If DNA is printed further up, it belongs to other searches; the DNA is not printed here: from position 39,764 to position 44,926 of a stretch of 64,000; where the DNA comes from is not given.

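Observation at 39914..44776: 1620-aa LamG-containing, sequon-saturated surface protein with an unusual TM-then-coiled-coil cytoplasmic tail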

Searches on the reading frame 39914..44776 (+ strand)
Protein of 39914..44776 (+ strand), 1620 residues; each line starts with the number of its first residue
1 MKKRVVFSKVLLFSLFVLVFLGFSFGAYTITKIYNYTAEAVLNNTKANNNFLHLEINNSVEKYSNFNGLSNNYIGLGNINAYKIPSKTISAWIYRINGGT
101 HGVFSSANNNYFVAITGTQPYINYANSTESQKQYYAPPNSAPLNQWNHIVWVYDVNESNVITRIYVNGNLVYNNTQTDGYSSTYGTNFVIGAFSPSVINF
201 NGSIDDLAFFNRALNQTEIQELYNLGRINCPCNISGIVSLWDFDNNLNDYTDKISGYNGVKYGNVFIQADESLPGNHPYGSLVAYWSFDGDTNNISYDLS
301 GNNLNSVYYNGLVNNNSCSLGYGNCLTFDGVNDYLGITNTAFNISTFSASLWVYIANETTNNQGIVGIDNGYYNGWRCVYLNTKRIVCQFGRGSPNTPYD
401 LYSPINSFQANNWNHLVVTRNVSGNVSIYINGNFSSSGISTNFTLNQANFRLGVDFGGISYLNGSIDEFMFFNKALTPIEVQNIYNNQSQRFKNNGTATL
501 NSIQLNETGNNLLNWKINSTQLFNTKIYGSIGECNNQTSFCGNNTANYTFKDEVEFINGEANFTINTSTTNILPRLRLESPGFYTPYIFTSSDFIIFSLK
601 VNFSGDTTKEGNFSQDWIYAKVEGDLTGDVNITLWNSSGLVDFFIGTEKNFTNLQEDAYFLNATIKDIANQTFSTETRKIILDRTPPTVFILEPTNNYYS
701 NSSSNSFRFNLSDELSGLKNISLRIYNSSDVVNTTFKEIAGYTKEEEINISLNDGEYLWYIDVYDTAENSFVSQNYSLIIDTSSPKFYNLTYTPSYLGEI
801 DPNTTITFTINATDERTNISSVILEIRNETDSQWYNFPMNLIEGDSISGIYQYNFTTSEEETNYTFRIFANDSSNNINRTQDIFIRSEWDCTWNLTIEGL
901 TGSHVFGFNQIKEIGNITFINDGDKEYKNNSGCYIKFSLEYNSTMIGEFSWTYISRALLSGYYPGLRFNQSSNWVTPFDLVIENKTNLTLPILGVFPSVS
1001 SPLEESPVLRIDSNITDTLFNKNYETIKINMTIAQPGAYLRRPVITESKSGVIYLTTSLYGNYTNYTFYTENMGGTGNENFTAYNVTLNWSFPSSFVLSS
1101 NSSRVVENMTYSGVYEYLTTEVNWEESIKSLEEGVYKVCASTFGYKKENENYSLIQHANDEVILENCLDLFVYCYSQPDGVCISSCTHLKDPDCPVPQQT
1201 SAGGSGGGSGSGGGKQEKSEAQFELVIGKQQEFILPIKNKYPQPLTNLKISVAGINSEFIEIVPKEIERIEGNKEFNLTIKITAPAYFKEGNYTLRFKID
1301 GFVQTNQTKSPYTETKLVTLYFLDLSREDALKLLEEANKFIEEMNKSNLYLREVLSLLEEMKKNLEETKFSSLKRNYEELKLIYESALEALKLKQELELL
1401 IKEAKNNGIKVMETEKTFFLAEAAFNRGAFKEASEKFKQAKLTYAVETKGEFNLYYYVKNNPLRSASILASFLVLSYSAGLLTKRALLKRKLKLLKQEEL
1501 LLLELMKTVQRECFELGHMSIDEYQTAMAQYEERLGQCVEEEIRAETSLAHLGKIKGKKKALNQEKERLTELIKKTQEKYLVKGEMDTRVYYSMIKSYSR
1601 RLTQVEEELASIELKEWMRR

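Call 5: search_protein_families(library=pfam, proteins=[window:39914-44776:+], max_evalue=0.01)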
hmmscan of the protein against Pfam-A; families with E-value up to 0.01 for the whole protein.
window:39914-44776:+ (1620 aa): 4 families
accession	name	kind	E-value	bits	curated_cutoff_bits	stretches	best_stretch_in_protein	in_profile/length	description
PF13385.13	Laminin_G_3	-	7.7e-45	153.2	27.6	2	329-482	1-151/151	Concanavalin A-like lectin/glucanases superfamily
PF23034.1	DUF7035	-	2.6e-05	24.8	27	2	781-868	2-92/137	Domain of unknown function (DUF7035)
PF19077.6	Big_13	-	0.0026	18.7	27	0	709-782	31-102/102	Bacterial Ig-like domain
PF24893.1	DUF7743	-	0.0091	16.1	27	1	781-880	3-90/120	Domain of unknown function (DUF7743)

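Call 9: find_homologous_proteins(query=window:39914-44773:+, max_evalue=0.00001)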
Query window:39914-44773:+ (1620 aa): 61 proteins with E <= 0.00001 among 8000 candidates.
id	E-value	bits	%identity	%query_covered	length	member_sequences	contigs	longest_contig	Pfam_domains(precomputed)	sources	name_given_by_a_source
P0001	0.0e+0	3658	100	100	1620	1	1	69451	PF13385.14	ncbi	ncbi:MAG: LamG-like jellyroll fold domain-containing protein [Candidatus Pacearchaeota archaeon]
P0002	1.6e-222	760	37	60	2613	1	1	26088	PF00354.25,PF13385.14,PF02210.32,PF00054.31,PF19077.7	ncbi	-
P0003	2.5e-161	557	38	52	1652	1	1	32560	PF13229.13,PF13385.14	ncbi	-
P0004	5.4e-140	487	34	53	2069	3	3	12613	PF13229.13,PF05048.20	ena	-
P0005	2.9e-102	362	33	12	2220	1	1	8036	PF13385.14,PF02210.32,PF00054.31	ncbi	-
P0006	7.6e-69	251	33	35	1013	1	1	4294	PF13385.14,PF02973.23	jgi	jgi:hypothetical protein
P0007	9.6e-61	224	28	22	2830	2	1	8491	PF22925.4,PF06439.19,PF00354.25,PF13385.14,PF02210.32,PF00054.31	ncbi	ncbi:MAG: LamG-like jellyroll fold domain-containing protein, partial [Candidatus Pacearchaeota arch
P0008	3.8e-44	169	36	18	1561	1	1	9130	PF13385.14,PF02210.32,PF00054.31,PF19077.7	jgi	jgi:hypothetical protein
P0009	6.4e-40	155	27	21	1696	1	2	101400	PF07953.21,PF00354.25,PF13385.14,PF02973.23,PF10102.15,PF02210.32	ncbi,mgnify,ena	mgnify:CR=1 FL=1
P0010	1.0e-38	151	34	30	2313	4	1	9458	PF13385.14,PF19077.7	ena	-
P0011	1.0e-37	148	34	16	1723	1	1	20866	PF13385.14,PF02210.32,PF00054.31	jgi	jgi:hypothetical protein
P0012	3.1e-36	143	29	24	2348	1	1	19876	PF15418.13,PF17957.8,PF10633.16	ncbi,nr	ncbi:MAG: hypothetical protein HY363_00815 [Candidatus Aenigmarchaeota archaeon]|nr:hypothetical pro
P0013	1.2e-33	134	24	21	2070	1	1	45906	PF22925.4,PF07953.21,PF13385.14,PF06394.19,PF02973.23,PF02210.32,PF00054.31,PF04886.17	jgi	jgi:hypothetical protein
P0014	1.1e-31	128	26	28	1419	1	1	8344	PF07953.21,PF00354.25,PF13385.14,PF02973.23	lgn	-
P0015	4.2e-30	122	27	25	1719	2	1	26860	PF22925.4,PF07953.21,PF00354.25,PF13385.14,PF02973.23,PF02210.32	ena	-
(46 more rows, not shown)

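Call 14: find_encoding_contigs(protein=P0002, flank=10000, max_places=2)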
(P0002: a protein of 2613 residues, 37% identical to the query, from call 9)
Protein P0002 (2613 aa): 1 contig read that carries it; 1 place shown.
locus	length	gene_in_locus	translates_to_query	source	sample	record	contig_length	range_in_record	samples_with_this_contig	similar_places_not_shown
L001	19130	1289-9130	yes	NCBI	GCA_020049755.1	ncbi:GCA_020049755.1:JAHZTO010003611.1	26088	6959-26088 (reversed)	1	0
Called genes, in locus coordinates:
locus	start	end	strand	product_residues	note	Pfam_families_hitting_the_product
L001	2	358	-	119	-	?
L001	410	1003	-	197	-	-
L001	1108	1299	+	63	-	PF00196:GerE, PF04545:Sigma70_r4, PF08281:Sigma70_r4_2 (weak)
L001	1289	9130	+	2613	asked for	PF00354:Pentaxin (faint), PF13385:Laminin_G_3, PF00054:Laminin_G_1 (faint), PF02210:Laminin_G_2 (faint), PF13385:Laminin_G_3, PF19077:Big_13 (faint), PF13385:Laminin_G_3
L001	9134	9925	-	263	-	PF19458:DUF5995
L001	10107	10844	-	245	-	PF04127:DFP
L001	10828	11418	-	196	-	PF02441:Flavoprotein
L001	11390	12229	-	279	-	PF04909:Amidohydro_2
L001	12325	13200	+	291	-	PF04014:MazE_antitoxin (weak)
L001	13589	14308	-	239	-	PF01978:TrmB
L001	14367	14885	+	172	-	-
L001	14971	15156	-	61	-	PF23477:zf_Tbcl_2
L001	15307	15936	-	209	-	PF10706:Aminoglyc_resit (faint)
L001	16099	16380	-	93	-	PF00428:Ribosomal_60s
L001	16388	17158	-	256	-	PF00466:Ribosomal_L10, PF17777:RL10P_insert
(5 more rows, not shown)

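Call 15: find_encoding_contigs(protein=P0003, flank=10000, max_places=2)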
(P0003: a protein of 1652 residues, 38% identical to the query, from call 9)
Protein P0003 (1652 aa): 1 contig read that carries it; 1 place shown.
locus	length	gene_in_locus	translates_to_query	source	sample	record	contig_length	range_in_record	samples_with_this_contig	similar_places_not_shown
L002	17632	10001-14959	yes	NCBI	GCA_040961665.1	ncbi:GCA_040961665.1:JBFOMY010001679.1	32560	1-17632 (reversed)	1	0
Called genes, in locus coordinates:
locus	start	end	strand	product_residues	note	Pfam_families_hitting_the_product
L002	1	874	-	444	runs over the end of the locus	PF01368:DHH, PF27767:Arc_Cdc45 (weak), PF21763:DHH_CID, PF02272:DHHA1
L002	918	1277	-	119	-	PF08069:Ribosomal_S13_N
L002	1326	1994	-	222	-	PF00702:Hydrolase (faint), PF08645:PNK3P (faint), PF13419:HAD_2 (faint), PF13242:Hydrolase_like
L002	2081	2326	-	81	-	-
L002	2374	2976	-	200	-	PF00069:Pkinase, PF07714:PK_Tyr_Ser-Thr, PF01163:RIO1, PF01636:APH (faint), PF03109:ABC1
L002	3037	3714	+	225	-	-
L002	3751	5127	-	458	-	PF02881:SRP54_N, PF00448:SRP54, PF01656:CbiA, PF02978:SRP_SPB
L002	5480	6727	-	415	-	PF02881:SRP54_N, PF00448:SRP54, PF13604:AAA_30 (weak)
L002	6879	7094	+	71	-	-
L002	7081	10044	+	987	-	PF13229:Beta_helix, PF05048:NosD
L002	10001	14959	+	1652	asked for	PF13229:Beta_helix, PF13385:Laminin_G_3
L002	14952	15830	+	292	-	-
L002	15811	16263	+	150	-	-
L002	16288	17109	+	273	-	PF13481:AAA_25, PF06745:ATPase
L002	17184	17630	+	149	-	?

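Call 31: search_protein_families(library=pfam, proteins=[L002:14940-15830:+, L002:15811-16263:+, L002:16288-17109:+], max_evalue=0.01)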
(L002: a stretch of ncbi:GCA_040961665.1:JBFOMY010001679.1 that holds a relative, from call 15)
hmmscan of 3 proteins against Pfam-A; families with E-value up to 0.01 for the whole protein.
L002:14940-15830:+ (296 aa): 0 families

L002:15811-16263:+ (150 aa): 3 families
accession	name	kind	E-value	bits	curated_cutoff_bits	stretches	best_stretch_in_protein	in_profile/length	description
PF20990.2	DUF2207_C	-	0.0022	18.2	33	1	46-128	105-188/247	Predicted membrane protein (DUF2207) C-terminal domain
PF11368.13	DUF3169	-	0.0047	17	31.6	1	41-145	71-169/250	Protein of unknown function (DUF3169)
PF03631.20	Virul_fac_BrkB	-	0.0068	16.5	33.7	1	73-135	117-187/259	Virulence factor BrkB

L002:16288-17109:+ (273 aa): 10 families
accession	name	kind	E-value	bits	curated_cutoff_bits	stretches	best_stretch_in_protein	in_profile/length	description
PF06745.19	ATPase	-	9.4e-44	149.9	26.6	1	25-264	1-230/231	KaiC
PF13481.12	AAA_25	-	6.5e-08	32.9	27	1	27-165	17-162/195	AAA domain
PF07088.17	GvpD_P-loop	-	9.3e-05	22.8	24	1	42-86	9-52/189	GvpD gas vesicle protein, P-loop domain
PF24883.2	NPHP3_N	-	0.00059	20.5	24.8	1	46-88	25-67/164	Nephrocystin 3, N-terminal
PF20720.3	nSTAND3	-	0.00096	19.3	27.2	1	45-84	19-59/155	Novel STAND NTPase 3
PF03796.21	DnaB_C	-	0.0018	18.1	27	1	32-90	9-67/255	DnaB-like helicase C terminal domain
PF05625.17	PAXNEB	-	0.0019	17.8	28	1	19-89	13-84/366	PAXNEB protein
PF13173.12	AAA_14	-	0.0024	18.3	27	1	46-96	5-57/129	AAA domain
PF02223.23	Thymidylate_kin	-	0.0045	17.1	27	1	48-90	1-42/185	Thymidylate kinase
PF09848.15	SLFN-g3_helicase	-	0.0067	16.2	24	1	46-83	4-43/354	Schlafen group 3, DNA/RNA helicase domain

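Call 39: search_protein_families(library=ncbifam, proteins=[L002:16288-17109:+, L002:14940-15830:+, L002:15811-16263:+], max_evalue=0.01)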
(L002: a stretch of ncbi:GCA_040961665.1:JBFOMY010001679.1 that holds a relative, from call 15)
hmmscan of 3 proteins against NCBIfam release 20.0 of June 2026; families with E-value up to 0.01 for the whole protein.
L002:16288-17109:+ (273 aa): 19 families
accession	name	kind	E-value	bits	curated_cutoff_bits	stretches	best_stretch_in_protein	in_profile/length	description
NF006799.0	PRK09302.1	equivalog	9.8e-30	103.6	408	1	23-255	253-467/515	circadian clock protein KaiC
TIGR03877.1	thermo_KaiC_1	hypoth_equivalog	9.6e-26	90.7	307.25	1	25-265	4-237/238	KaiC domain-containing protein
TIGR03880.1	KaiC_arch_3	hypoth_equivalog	5.6e-23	81.6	249.45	1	29-261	2-218/224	KaiC domain-containing protein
TIGR03881.1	KaiC_arch_4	hypoth_equivalog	5.4e-20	72.1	247.8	1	26-261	4-229/231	KaiC domain-containing protein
TIGR02655.1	circ_KaiC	equivalog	3.3e-16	59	546.25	1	29-255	249-457/484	circadian clock protein KaiC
NF052589.1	ArlH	equivalog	2e-12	47.3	215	1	32-262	9-225/229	archaellum protein ArlH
NF004723.0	PRK06067.1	subfamily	3.9e-12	46.2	194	1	24-159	15-143/243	flagellar accessory protein FlaH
NF006320.0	PRK08533.1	equivalog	2.3e-10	40.5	215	1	33-260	14-224/230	flagellar accessory protein FlaH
TIGR00416.1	sms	equivalog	7.4e-09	34.9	403.05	1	26-126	77-156/454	DNA repair protein RadA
TIGR03878.1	thermo_KaiC_2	hypoth_equivalog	6.6e-07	28.9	232.2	1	38-223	31-206/259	KaiC domain-containing protein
NF004629.0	PRK05973.1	equivalog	4.9e-06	25.7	156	1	40-113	61-132/237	DNA helicase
TIGR02237.1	recomb_radB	equivalog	0.00029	20.8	172.4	1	33-157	2-109/210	DNA repair and recombination protein RadB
NF006306.0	PRK08506.1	equivalog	0.00087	18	596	1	31-87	178-236/472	replicative DNA helicase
TIGR03600.1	phage_DnaB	exception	0.00092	18.3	498.65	1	28-90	180-242/421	phage replicative helicase, DnaB family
TIGR00665.1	DnaB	equivalog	0.0015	17.4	385.25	1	31-104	184-256/435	replicative DNA helicase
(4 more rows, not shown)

L002:14940-15830:+ (296 aa): 0 families

L002:15811-16263:+ (150 aa): 5 families
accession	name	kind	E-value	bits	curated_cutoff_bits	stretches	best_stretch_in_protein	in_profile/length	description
NF041560.1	T6SS_Burk_ExIF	subfamily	0.00046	19.9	90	1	51-135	112-187/234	putative type VI secretion system effector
NF045937.1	MSC_0624_12TM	equivalog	0.00076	18.1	70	1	58-139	233-313/445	MSC_0624 family F1-like ATPase-associated membrane protein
NF045846.1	MSC0882_dom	subfamily_domain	0.00083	18.6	60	1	96-141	151-196/244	MSC_0882 family membrane protein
NF045849.1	ICE_MMCAP2_0565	equivalog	0.0082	15.8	40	0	57-95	41-79/80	Mbov_0395 family pilin-like conjugal transfer protein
NF033218.1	anchor_AmaP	equivalog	0.0086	15.9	55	0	72-134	10-73/166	alkaline shock response membrane anchor protein AmaP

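Call 62: find_encoding_contigs(protein=P0001, flank=10000, max_places=2)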
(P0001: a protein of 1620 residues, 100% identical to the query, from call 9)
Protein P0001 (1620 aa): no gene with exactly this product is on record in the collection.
